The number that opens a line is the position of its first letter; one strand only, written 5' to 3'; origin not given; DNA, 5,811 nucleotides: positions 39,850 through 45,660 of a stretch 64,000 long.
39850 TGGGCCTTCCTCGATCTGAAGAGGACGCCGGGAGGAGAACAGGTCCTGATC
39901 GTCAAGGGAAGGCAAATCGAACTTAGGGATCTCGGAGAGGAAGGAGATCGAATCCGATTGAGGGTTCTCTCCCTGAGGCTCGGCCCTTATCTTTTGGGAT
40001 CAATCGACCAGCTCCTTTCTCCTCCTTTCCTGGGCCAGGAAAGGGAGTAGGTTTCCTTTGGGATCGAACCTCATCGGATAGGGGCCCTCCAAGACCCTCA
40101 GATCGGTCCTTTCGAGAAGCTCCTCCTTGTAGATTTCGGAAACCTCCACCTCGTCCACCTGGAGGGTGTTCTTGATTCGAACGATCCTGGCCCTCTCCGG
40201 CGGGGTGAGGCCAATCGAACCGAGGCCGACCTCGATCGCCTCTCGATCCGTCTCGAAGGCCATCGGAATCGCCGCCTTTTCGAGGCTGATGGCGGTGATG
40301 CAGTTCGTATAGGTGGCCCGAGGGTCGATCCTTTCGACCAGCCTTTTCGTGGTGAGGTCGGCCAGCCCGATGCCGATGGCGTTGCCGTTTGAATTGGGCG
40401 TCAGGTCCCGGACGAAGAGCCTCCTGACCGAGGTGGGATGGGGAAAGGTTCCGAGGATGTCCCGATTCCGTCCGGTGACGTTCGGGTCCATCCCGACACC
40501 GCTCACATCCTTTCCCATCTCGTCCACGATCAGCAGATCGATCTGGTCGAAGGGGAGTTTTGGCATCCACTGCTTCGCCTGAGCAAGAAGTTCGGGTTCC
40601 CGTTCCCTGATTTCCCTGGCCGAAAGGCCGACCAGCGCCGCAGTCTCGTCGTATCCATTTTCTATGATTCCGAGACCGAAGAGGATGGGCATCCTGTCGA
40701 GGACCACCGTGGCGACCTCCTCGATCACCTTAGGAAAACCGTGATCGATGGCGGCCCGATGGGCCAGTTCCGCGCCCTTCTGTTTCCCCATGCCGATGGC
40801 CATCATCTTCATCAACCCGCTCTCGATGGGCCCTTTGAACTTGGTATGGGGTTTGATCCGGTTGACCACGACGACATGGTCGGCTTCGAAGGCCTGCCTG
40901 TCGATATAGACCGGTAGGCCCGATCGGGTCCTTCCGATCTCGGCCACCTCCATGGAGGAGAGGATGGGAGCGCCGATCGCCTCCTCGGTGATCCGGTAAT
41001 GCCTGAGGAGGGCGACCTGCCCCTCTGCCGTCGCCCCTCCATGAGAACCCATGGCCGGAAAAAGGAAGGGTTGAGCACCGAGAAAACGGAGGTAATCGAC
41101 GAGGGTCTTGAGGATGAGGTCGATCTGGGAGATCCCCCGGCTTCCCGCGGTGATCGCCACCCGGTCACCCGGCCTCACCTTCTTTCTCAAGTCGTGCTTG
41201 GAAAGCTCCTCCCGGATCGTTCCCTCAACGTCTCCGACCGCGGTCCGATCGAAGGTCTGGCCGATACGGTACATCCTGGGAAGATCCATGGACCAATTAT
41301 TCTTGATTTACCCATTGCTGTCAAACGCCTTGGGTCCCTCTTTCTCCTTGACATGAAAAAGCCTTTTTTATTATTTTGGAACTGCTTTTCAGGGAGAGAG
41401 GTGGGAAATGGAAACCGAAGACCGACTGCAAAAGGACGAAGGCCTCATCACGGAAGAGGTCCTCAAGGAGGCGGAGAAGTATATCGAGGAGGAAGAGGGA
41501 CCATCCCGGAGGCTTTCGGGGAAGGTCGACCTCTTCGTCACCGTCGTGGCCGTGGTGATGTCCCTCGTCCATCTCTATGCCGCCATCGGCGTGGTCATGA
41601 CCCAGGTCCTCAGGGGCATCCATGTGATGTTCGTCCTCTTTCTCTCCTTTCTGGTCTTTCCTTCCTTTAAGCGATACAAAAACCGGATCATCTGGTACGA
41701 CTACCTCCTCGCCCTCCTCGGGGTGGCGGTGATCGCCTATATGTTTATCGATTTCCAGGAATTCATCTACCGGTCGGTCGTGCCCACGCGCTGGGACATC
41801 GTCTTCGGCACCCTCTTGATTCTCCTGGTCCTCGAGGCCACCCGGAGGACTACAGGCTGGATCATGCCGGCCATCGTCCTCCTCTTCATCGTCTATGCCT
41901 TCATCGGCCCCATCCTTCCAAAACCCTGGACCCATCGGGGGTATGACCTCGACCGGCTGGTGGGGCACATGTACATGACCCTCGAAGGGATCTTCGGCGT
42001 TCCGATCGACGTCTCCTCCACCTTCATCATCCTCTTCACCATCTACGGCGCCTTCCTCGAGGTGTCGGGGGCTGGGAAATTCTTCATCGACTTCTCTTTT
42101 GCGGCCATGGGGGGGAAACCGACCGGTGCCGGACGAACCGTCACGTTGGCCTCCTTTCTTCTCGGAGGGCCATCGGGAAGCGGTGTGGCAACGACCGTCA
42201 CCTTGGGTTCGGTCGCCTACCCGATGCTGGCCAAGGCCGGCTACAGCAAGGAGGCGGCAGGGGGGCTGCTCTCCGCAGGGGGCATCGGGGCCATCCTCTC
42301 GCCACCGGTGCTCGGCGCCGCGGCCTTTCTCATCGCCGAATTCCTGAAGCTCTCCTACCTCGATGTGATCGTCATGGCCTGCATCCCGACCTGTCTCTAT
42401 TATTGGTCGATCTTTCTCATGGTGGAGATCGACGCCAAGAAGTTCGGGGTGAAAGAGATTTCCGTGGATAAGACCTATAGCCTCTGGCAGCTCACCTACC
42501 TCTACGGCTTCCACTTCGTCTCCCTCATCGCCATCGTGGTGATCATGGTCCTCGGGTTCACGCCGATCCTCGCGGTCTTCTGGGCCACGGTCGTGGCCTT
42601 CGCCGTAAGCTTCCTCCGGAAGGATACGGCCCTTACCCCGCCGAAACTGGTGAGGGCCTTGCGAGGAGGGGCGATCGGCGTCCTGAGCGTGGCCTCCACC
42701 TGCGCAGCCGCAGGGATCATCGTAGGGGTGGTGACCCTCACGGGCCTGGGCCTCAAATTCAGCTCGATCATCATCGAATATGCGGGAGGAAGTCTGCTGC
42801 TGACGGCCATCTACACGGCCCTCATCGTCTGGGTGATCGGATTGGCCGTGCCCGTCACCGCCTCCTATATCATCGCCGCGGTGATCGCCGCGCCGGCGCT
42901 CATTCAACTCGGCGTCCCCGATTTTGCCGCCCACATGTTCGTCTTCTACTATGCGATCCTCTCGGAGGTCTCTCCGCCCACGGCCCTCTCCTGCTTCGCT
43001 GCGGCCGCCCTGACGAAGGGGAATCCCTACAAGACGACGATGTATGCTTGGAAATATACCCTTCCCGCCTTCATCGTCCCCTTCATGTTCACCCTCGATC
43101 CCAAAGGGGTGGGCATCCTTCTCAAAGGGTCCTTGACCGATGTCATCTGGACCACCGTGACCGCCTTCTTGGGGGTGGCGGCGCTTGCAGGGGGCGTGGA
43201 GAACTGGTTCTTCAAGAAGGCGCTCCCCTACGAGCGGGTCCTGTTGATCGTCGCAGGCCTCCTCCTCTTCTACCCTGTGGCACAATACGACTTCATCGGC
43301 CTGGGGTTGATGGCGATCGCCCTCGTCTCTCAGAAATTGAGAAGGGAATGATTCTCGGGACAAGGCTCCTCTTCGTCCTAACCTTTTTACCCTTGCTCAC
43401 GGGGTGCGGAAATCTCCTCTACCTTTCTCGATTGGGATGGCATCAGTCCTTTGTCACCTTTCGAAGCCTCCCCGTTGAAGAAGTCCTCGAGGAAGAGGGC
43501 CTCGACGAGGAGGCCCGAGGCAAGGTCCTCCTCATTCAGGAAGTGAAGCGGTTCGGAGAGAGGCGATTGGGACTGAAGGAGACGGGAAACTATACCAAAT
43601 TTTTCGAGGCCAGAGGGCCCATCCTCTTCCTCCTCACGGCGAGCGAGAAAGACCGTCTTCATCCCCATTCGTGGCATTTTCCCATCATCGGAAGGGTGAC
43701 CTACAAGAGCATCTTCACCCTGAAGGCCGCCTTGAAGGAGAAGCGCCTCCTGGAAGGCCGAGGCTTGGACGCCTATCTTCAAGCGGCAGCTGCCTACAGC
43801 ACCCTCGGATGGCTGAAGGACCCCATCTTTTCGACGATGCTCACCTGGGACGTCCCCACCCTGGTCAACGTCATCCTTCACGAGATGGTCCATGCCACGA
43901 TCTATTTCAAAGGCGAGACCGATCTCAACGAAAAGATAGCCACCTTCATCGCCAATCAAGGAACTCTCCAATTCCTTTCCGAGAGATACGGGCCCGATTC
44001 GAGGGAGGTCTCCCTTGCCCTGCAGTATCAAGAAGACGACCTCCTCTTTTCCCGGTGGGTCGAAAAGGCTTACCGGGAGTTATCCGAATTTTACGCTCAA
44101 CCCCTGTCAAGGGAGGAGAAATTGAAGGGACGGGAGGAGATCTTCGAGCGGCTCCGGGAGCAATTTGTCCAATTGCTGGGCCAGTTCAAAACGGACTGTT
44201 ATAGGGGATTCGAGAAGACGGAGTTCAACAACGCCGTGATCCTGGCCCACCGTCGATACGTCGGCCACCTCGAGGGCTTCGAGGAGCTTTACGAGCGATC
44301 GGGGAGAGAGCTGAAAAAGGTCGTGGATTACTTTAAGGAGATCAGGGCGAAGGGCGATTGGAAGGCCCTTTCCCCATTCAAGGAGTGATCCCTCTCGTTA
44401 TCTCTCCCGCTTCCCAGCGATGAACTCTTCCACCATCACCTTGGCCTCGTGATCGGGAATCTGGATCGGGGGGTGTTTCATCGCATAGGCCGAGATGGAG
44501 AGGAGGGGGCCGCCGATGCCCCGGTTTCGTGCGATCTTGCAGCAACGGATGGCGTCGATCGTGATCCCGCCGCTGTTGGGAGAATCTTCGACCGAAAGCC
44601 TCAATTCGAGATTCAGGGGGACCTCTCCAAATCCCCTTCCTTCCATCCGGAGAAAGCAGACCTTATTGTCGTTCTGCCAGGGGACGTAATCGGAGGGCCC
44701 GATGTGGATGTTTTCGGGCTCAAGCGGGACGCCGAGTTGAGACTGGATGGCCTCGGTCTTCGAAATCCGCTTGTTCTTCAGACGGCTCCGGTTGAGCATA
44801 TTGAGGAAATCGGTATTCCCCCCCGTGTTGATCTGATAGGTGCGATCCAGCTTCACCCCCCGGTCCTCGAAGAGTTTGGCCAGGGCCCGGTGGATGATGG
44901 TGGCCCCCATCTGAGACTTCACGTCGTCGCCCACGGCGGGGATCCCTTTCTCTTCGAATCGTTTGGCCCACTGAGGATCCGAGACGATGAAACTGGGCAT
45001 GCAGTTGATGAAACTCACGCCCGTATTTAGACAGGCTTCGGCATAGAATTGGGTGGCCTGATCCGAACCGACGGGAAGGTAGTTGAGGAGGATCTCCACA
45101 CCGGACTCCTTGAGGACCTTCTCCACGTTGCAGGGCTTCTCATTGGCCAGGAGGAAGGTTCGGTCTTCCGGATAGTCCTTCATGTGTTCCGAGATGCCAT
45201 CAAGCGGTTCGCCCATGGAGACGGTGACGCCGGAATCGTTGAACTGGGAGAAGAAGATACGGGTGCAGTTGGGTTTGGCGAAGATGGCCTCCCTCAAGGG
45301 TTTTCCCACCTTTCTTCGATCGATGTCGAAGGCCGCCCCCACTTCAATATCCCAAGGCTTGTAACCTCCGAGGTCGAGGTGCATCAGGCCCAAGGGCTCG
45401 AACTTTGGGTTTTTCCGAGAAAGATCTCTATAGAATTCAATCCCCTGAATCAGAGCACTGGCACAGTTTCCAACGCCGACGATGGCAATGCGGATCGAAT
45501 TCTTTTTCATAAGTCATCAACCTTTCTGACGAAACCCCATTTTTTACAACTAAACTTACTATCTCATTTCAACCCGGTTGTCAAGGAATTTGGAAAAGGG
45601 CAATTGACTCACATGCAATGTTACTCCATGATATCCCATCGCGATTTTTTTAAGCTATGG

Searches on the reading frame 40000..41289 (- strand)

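Call 19: search_protein_families(library=pfam, proteins=[window:40000-41289:-], max_evalue=0.0001)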
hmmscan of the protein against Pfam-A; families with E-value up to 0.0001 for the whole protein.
window:40000-41289:- (429 aa): 1 family
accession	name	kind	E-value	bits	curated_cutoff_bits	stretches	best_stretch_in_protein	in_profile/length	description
PF09861.14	Lar_N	-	2.1e-11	43.9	23.3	1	21-181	34-196/204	Lactate racemase N-terminal domain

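Call 72: search_protein_families(library=ncbifam, proteins=[window:40000-41289:-], max_evalue=0.00001)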
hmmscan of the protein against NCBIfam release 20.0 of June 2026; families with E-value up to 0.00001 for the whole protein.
window:40000-41289:- (429 aa): 4 families
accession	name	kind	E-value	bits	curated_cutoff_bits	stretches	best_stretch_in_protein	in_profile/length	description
NF052515.1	NPN_iso_grp_22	equivalog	4.9e-162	539.3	400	1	3-391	1-389/392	nickel pincer cofactor-dependent isomerase, group 22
NF052593.1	NPN_racem_MAR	equivalog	3.9e-09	35.6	500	1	18-178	35-196/415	nickel-dependent malate racemase, LarAH6 family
NF052525.1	NPN_LarAH10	equivalog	8.8e-09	34.5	540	1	21-149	40-174/426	NPN-dependent 2-hydroxyacid racemase, LarAH10 family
NF052595.1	NPN_LarAH5_MAR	equivalog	1.6e-06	27.4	462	1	59-178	76-196/415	nickel-dependent malate racemase, LarAH5 family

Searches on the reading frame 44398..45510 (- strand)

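Call 19: search_protein_families(library=pfam, proteins=[window:44398-45510:-], max_evalue=0.0001)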
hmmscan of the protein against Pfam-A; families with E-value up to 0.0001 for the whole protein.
window:44398-45510:- (370 aa): 1 family
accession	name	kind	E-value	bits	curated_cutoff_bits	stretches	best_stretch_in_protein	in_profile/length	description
PF01658.22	Inos-1-P_synth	-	1.9e-35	121.7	27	1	202-310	1-107/107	Myo-inositol-1-phosphate synthase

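Call 72: search_protein_families(library=ncbifam, proteins=[window:44398-45510:-], max_evalue=0.00001)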
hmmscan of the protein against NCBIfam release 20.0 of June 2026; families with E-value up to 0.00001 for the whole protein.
window:44398-45510:- (370 aa): 1 family
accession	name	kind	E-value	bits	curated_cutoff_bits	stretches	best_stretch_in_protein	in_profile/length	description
TIGR03450.1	mycothiol_INO1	equivalog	1.9e-131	438.5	638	1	6-364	1-355/355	inositol-3-phosphate synthase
